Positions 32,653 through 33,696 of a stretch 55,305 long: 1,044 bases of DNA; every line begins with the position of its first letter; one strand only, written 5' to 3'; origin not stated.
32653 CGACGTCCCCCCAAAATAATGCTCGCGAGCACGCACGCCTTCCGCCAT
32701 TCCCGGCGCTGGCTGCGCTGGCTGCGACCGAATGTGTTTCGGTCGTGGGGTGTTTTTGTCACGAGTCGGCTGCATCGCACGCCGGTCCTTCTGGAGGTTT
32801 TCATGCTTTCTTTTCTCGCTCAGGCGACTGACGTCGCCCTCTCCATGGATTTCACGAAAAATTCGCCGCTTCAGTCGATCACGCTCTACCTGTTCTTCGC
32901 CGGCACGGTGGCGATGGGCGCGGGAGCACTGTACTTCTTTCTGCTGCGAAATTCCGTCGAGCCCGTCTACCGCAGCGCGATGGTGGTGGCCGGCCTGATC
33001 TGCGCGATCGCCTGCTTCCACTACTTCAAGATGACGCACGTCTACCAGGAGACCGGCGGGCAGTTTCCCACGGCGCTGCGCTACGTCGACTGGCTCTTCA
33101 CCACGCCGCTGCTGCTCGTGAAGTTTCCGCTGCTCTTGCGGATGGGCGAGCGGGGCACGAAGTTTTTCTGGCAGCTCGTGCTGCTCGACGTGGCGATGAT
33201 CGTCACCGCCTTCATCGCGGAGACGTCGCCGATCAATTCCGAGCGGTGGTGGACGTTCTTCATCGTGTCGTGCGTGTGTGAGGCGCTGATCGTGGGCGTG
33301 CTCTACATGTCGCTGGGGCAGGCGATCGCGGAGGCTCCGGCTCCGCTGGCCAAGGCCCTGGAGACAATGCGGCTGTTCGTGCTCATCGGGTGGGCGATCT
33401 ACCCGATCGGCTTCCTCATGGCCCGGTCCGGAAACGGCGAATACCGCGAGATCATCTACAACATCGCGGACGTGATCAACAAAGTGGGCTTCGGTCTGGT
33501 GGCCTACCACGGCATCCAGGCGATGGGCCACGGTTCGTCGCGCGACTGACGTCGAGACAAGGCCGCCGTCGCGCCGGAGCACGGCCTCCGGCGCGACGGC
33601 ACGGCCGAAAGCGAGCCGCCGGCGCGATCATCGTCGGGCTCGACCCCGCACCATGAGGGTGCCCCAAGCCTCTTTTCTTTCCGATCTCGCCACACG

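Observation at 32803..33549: Microbial rhodopsin with a Lys at the proton-donor position (D-T-K) in a planctomycete-like genome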

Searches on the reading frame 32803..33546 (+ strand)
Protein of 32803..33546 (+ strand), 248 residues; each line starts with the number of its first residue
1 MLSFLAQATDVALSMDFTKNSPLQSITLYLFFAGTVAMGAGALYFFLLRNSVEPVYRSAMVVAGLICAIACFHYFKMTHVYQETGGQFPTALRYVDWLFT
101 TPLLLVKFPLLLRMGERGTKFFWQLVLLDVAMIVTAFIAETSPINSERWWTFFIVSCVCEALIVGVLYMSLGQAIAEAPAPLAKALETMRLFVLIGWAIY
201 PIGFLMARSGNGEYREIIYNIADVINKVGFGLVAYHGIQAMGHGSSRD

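Call 3: search_protein_families(library=pfam, proteins=[window:32803-33546:+], max_evalue=0.01)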
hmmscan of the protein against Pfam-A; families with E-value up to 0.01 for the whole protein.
window:32803-33546:+ (248 aa): 1 family
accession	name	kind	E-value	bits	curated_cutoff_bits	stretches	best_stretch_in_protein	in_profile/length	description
PF01036.24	Bac_rhodopsin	-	2e-43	148.9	24.6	1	29-238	5-221/224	Bacteriorhodopsin-like protein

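Call 4: search_solved_structures(query=window:32803-33546:+, max_evalue=0.001, show_alignments=5)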
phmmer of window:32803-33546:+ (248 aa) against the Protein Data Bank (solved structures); distinct sequences matched with E-value up to 0.001: 163 (the best 60 are shown).
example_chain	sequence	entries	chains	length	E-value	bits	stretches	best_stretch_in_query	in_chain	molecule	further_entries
4hyj_A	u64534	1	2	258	2.8e-50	174.4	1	26-245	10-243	Rhodopsin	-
9jov_A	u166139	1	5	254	1.1e-34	123.3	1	29-240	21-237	Proteorhodopsin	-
9jou_A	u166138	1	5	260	1.2e-34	123.2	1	29-240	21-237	Proteorhodopsin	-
5jsi_A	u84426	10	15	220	4.3e-33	118.1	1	24-235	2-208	Bacteriorhodopsin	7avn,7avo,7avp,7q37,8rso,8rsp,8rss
8rsq_A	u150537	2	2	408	1.6e-32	116.2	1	24-235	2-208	Bacteriorhodopsin,ADP-ribosylation factor 1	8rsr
2l6x_A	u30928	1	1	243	7.4e-32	114.1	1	30-236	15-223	Green-light absorbing proteorhodopsin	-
8cnk_A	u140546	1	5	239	8e-32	113.9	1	30-236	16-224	Green-light absorbing proteorhodopsin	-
8cqc_A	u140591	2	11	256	9.4e-32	113.7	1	29-236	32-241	Green-light absorbing proteorhodopsin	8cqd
7b03_A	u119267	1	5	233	1.3e-31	113.2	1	30-236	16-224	Proteorhodopsin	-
9r22_A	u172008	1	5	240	5.4e-30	108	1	31-236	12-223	microbial rhodopsin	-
4jq6_A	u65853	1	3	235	8.9e-30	107.3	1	31-235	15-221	Proteorhodopsin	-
4knf_A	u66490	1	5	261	1.8e-27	99.7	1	31-236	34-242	Blue-light absorbing proteorhodopsin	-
4kly_A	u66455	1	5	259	8.6e-27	97.5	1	31-236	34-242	Blue-light absorbing proteorhodopsin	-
7ytb_A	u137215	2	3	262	1.7e-23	86.7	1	24-235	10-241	Kin4B8 | Xanthorhodopsin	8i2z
9r23_A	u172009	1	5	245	2e-23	86.5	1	33-237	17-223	flotillin-associated rhodopsin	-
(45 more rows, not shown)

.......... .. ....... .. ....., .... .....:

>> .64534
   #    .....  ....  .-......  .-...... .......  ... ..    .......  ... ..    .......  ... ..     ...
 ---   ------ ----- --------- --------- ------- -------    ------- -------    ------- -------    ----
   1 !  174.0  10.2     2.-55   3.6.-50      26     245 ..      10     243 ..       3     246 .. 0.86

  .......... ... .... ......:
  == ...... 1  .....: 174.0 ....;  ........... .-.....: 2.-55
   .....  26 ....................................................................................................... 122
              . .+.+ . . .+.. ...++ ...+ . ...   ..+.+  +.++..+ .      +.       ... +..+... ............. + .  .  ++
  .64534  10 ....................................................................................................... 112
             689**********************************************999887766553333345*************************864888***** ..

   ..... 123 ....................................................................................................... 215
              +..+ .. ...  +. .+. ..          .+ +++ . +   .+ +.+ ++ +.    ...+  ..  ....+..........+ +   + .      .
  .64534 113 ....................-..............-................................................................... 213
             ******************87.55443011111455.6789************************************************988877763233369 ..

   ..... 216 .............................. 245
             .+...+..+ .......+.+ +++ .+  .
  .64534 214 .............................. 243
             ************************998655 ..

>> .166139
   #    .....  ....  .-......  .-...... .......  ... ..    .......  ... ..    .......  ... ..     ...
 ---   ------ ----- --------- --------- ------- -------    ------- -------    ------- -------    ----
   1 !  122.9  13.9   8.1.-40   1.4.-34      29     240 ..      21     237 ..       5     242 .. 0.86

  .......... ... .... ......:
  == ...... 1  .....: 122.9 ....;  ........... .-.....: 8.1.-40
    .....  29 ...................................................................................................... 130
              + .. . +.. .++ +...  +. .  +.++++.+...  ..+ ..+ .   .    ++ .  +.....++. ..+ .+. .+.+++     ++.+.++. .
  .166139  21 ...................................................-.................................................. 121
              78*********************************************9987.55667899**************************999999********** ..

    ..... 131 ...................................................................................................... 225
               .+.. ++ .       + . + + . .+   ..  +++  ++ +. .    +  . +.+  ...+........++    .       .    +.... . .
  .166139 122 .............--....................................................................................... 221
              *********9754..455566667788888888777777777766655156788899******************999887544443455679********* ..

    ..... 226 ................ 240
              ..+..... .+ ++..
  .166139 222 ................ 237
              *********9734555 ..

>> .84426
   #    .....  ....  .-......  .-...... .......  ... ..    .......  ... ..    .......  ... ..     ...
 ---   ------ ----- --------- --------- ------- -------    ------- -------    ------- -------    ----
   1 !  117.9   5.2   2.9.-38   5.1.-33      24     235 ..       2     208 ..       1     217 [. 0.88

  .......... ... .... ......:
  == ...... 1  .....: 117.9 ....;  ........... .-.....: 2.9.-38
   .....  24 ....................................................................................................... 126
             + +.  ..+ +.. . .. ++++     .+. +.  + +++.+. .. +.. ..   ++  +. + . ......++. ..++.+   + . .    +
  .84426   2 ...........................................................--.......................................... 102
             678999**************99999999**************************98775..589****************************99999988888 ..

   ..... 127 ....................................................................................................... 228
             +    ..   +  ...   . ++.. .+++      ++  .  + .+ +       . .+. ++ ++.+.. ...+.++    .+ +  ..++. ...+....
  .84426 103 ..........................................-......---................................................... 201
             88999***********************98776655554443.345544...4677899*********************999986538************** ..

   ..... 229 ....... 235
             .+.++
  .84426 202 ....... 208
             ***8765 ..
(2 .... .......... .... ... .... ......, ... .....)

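Call 6: find_homologous_proteins(query=window:32803-33546:+, max_evalue=1e-20)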
Query window:32803-33546:+ (248 aa): 734 proteins with E <= 1e-20 among 7313 candidates; the best 120 are listed.
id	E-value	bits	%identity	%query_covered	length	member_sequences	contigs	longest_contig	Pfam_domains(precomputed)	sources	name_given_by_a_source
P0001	3.2e-140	484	91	93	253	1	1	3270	PF01036.25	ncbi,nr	ncbi:MAG: rhodopsin [Planctomycetia bacterium]|nr:rhodopsin [Planctomycetia bacterium]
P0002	1.9e-139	481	88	98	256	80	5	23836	PF01036.25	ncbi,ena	-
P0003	2.2e-139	481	85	99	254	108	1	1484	PF01036.25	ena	-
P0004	2.8e-139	481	85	100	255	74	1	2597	PF01036.25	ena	-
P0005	4.5e-139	480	86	100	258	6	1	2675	PF01036.25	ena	-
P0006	4.7e-139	480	86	100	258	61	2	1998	PF01036.25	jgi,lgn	jgi:sensory rhodopsin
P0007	1.1e-138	479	86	100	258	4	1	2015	PF01036.25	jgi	-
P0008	3.4e-138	477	86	100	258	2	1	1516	PF01036.25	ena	-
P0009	1.1e-137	475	86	98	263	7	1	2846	PF01036.25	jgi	jgi:sensory rhodopsin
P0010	1.6e-136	472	88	95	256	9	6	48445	PF01036.25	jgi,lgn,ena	-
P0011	1.7e-136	472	88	95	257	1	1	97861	PF01036.25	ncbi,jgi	jgi:sensory rhodopsin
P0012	5.8e-136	470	86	95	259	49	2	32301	PF01036.25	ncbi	-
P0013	9.4e-136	469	84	99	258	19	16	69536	PF01036.25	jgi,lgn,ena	jgi:bacteriorhodopsin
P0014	1.2e-134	465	87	96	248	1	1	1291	PF01036.25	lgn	-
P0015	1.3e-134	465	87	92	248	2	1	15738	PF01036.25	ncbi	ncbi:MAG: bacteriorhodopsin [Planctomycetaceae bacterium]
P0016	2.5e-133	461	85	94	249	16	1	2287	PF01036.25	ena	-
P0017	3.9e-133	461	84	98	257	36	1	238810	PF01036.25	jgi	jgi:sensory rhodopsin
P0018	4.5e-133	460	83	100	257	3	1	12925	PF01036.25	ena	-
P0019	1.6e-131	455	84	94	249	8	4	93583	PF01036.25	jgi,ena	jgi:bacteriorhodopsin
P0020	6.0e-131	453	86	95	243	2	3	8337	PF01036.25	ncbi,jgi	jgi:sensory rhodopsin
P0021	2.9e-130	451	85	93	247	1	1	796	PF01036.25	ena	-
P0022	4.1e-130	451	82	98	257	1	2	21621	PF01036.25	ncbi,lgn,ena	-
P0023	7.3e-130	450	84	96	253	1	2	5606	PF01036.25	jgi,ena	-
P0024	7.3e-130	450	86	94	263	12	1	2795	PF01036.25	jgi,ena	jgi:bacteriorhodopsin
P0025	1.5e-129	449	83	98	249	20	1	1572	PF01036.25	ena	-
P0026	3.9e-129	447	84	94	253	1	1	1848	PF01036.25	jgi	jgi:sensory rhodopsin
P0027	1.4e-128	446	83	95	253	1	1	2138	PF01036.25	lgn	-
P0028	3.6e-128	444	82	99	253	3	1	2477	PF01036.25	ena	-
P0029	6.5e-128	443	83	94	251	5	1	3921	PF01036.25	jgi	jgi:bacteriorhodopsin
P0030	9.6e-127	440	82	100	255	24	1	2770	PF01036.25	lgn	-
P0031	1.0e-126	439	86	92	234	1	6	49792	PF01036.25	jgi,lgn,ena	-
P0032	1.3e-126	439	80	99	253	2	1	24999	PF01036.25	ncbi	-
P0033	5.3e-126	437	79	100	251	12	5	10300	PF01036.25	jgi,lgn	-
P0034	4.9e-125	434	85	91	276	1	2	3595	PF01036.25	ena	-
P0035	3.5e-124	431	83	92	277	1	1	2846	PF01036.25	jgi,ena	-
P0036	4.6e-124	431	82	92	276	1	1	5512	PF01036.25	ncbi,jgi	jgi:sensory rhodopsin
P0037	1.1e-123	430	83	92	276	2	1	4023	PF01036.25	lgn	-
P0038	2.0e-123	429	80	98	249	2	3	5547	PF01036.25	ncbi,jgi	jgi:sensory rhodopsin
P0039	2.5e-123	428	83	92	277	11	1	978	PF01036.25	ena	-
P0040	4.8e-123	427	80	99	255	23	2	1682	PF01036.25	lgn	-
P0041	5.7e-123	427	82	94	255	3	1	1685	PF01036.25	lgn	-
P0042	3.7e-122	425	81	96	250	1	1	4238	PF01036.25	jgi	jgi:bacteriorhodopsin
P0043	3.9e-120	418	75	100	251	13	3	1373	PF01036.25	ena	-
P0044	8.3e-120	417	77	100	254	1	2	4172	PF01036.25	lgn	-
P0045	1.4e-119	416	78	98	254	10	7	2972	PF01036.25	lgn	-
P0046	2.1e-119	416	78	96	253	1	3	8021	PF01036.25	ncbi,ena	-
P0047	2.2e-119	415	76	100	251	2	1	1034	PF01036.25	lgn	-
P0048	4.2e-119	415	78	98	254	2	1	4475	PF01036.25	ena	-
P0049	4.2e-119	415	76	100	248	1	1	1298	PF01036.25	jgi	jgi:bacteriorhodopsin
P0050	5.6e-119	414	78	96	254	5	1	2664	PF01036.25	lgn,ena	-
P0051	8.3e-119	414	78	93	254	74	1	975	PF01036.25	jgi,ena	-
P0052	1.3e-118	413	78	98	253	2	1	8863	PF01036.25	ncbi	ncbi:MAG: bacteriorhodopsin [Planctomycetaceae bacterium]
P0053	1.5e-118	413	80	92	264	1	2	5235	PF01036.25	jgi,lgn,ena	jgi:bacteriorhodopsin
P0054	2.2e-118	412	78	96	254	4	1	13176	PF01036.25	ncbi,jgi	jgi:sensory rhodopsin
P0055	2.3e-118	412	78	95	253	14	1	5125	PF01036.25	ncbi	ncbi:MAG: bacteriorhodopsin [Planctomycetaceae bacterium]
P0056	4.2e-118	411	79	94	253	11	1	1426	PF01036.25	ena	-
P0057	8.0e-118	410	77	98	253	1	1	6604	PF01036.25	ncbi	-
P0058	1.3e-117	410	79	94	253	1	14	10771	PF01036.25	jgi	jgi:bacteriorhodopsin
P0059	1.6e-117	409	76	100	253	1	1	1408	PF01036.25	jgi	jgi:bacteriorhodopsin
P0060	1.9e-117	409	78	96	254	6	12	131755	PF01036.25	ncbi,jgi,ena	ncbi:MAG: bacteriorhodopsin [Planctomycetia bacterium]|jgi:bacteriorhodopsin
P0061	2.3e-117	409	77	94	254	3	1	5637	PF01036.25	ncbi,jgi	jgi:sensory rhodopsin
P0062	2.5e-117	409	77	96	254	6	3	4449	PF01036.25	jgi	jgi:sensory rhodopsin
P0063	5.4e-117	408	79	92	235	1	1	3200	PF01036.25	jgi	jgi:bacteriorhodopsin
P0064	6.7e-117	407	77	96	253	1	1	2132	PF01036.25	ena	-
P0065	1.3e-116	406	77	96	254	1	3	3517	PF01036.25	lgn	-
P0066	2.6e-115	402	78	94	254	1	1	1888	PF01036.25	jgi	jgi:bacteriorhodopsin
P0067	3.9e-115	402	72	100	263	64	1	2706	PF01036.25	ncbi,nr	ncbi:MAG: bacteriorhodopsin-like [Pirellulales bacterium]|nr:bacteriorhodopsin-like [Pirellulales ba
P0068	8.7e-115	400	72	100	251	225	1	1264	PF01036.25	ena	-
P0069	2.9e-108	379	69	99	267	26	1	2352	PF01036.25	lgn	-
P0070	1.0e-102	361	69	94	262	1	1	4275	PF01036.25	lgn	-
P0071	1.7e-102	360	69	97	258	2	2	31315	PF01036.25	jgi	jgi:sensory rhodopsin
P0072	1.3e-101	357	67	95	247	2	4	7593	PF01036.25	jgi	jgi:sensory rhodopsin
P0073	3.7e-101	356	65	99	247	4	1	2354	PF01036.25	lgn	-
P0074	5.7e-101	355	68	96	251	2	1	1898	PF01036.25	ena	-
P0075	6.6e-101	355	68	96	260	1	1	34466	PF01036.25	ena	-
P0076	2.2e-100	353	69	92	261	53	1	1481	PF01036.25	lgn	-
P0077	4.3e-100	352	68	92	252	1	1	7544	PF01036.25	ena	-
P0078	7.0e-100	352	69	95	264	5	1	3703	PF01036.25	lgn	-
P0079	2.8e-99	350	68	93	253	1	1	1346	PF01036.25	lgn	-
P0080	8.2e-99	348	68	93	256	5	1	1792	PF01036.25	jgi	-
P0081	1.2e-98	348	68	96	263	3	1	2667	PF01036.25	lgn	-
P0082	1.7e-98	347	69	92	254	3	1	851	PF01036.25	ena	-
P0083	3.4e-98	346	70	92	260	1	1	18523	PF01036.25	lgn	-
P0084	3.5e-98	346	67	95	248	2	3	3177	PF01036.25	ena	-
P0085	3.5e-98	346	67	96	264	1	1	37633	PF01036.25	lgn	-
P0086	1.4e-97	344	68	93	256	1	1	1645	PF01036.25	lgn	-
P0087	3.5e-97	343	65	92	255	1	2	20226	PF01036.25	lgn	-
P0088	4.3e-97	342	68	92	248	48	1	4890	PF01036.25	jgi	jgi:sensory rhodopsin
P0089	5.4e-97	342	65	95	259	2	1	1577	PF01036.25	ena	-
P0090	5.7e-97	342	66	95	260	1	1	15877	PF01036.25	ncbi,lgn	-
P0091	7.0e-97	342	67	92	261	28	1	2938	PF01036.25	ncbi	-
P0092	1.4e-96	341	68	92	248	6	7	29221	PF01036.25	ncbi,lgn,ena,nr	ncbi:MAG: rhodopsin [Planctomycetaceae bacterium]|nr:rhodopsin [Gemmataceae bacterium] PHX63106.1 MA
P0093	4.8e-96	339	68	92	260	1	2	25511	PF01036.25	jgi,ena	-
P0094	1.6e-95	337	67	94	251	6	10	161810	PF01036.25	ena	-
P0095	1.9e-95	337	67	97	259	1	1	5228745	PF01036.25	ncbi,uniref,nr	ncbi:bacteriorhodopsin [Stratiformator vulcanicus]|uniref:Green-light absorbing proteorhodopsin n=1 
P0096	5.1e-95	336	66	96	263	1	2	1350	PF01036.25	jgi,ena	-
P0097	2.6e-93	330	65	94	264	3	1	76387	PF01036.25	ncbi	ncbi:MAG: bacteriorhodopsin [Lacipirellulaceae bacterium]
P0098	9.4e-91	322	65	92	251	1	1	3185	PF01036.25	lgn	-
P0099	7.6e-90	319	67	88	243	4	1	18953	PF01036.25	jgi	-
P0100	4.7e-87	310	64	89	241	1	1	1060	PF01036.25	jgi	jgi:bacteriorhodopsin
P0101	8.2e-86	306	61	97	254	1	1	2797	PF01036.25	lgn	-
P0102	2.0e-85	304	57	99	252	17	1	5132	PF01036.25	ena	-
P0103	1.1e-84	302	57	97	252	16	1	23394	PF01036.25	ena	-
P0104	3.9e-84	300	56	99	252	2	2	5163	PF01036.25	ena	-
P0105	4.1e-84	300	58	99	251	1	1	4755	PF01036.25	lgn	-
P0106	8.1e-84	299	61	89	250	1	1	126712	PF01036.25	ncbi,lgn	-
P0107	9.4e-84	299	59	91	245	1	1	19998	PF01036.25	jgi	jgi:bacteriorhodopsin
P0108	1.4e-83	298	60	97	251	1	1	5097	PF01036.25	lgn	-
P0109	4.3e-83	297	57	99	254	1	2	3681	PF01036.25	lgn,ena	-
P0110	2.9e-82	294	58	96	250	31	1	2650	PF01036.25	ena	-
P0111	3.3e-82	294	61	88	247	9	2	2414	PF01036.25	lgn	-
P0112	5.5e-82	293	58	97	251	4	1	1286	PF01036.25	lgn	-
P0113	8.6e-82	292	61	91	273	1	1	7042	PF01036.25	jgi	-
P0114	1.5e-81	292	61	88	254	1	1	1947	PF01036.25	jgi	-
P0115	2.2e-81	291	58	97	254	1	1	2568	PF01036.25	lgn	-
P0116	2.7e-81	291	58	89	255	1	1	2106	PF01036.25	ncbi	-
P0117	3.2e-81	291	58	89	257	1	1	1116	PF01036.25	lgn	-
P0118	5.2e-81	290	56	98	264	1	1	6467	PF01036.25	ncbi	-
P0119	7.0e-81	289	60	90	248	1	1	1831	PF01036.25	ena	-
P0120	7.8e-81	289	58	91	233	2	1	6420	PF01036.25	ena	-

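Call 7: find_related_loci(query=window:32803-33546:+, collection=genome_contigs, flank=6000)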
Query window:32803-33546:+ (248 aa) in genome_contigs; peptide patterns used: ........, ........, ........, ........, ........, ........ (x = any residue, [..] = any of these).
138 stretches matched a pattern; 114 encode a relative of the query (tblastn E <= 1e-3); the best 80 are kept; 80 distinct loci.
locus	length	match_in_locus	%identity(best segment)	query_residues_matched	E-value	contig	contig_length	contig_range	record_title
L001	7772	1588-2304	93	10-248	9e-144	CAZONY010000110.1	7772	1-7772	MAG TPA_asm: uncultured Chitinophagaceae bacterium isolate SRP193358_co1_905 genome assembly, contig: NODE_28956_length_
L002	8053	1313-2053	91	1-248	8e-144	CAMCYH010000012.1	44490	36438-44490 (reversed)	MAG: Candidatus Kuenenia stuttgartiensis isolate MiE-22jul19-96 genome assembly, contig: MiE-22jul19-C615, whole genome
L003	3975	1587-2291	92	14-248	4e-144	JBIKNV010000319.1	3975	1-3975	MAG: Pirellulales bacterium isolate ME2014-10-11_3300043567_group5_bin50 Rohwer_bin1675_scaffold_22624_c1, whole genome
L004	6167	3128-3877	86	1-248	5e-141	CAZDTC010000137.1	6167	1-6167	MAG TPA_asm: uncultured Candidatus Kuenenia sp. isolate SRP124364_co1_19 genome assembly, contig: NODE_15994_length_6167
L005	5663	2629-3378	86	1-248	4e-141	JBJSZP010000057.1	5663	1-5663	MAG: Planctomycetia bacterium isolate samp_4432_VAMB_873 samp_4432_1610862, whole genome shotgun sequence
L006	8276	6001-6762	85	1-246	7e-140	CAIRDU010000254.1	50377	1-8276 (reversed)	MAG: uncultured Planctomycetaceae bacterium isolate UppL7s_bin-0881 genome assembly, contig: bin-0881:254/560, whole gen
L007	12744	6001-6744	88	1-243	1e-139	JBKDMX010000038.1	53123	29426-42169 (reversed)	MAG: Planctomycetia bacterium isolate samp_2136_metabat2_35 samp_2136_179086, whole genome shotgun sequence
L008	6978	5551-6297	87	1-248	5e-139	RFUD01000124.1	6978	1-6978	MAG: Planctomycetia bacterium isolate WB5_1A_201 contig_100_123, whole genome shotgun sequence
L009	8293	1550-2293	87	1-243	7e-139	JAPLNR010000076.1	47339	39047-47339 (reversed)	MAG: Planctomycetia bacterium isolate LacPavin_0818_WC50_MAG_66_15 LacPavin_0818_WC50_scaffold_633597, whole genome shot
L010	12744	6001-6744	88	1-243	1e-138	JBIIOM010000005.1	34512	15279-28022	MAG: Pirellulales bacterium isolate ME2002-10-08pf_3300042317_group1_bin73 Rohwer_bin1721_scaffold_309_c1, whole genome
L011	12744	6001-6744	88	1-243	2e-138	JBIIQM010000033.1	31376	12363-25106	MAG: Pirellulales bacterium isolate ME2003-07-11_3300042290_group2_bin81 Rohwer_bin1722_scaffold_381_c1, whole genome sh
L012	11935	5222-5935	89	11-248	5e-138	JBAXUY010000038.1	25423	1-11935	MAG: Planctomycetia bacterium isolate ELA673 MAG673_38, whole genome shotgun sequence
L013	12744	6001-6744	87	1-243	3e-137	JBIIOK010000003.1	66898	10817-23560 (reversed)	MAG: Pirellulales bacterium isolate ME2002-10-08pf_3300042317_group1_bin15 Rohwer_bin1720_scaffold_74_c1, whole genome s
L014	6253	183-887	90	14-248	3e-137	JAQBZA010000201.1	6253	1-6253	MAG: Planctomycetota bacterium isolate casp150-mb.45 NODE_30525_length_6253_cov_0.051999, whole genome shotgun sequence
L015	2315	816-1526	89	12-248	4e-145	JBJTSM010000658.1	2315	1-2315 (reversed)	MAG: Planctomycetia bacterium isolate samp_4447_metabat2_46 samp_4447_1106503, whole genome shotgun sequence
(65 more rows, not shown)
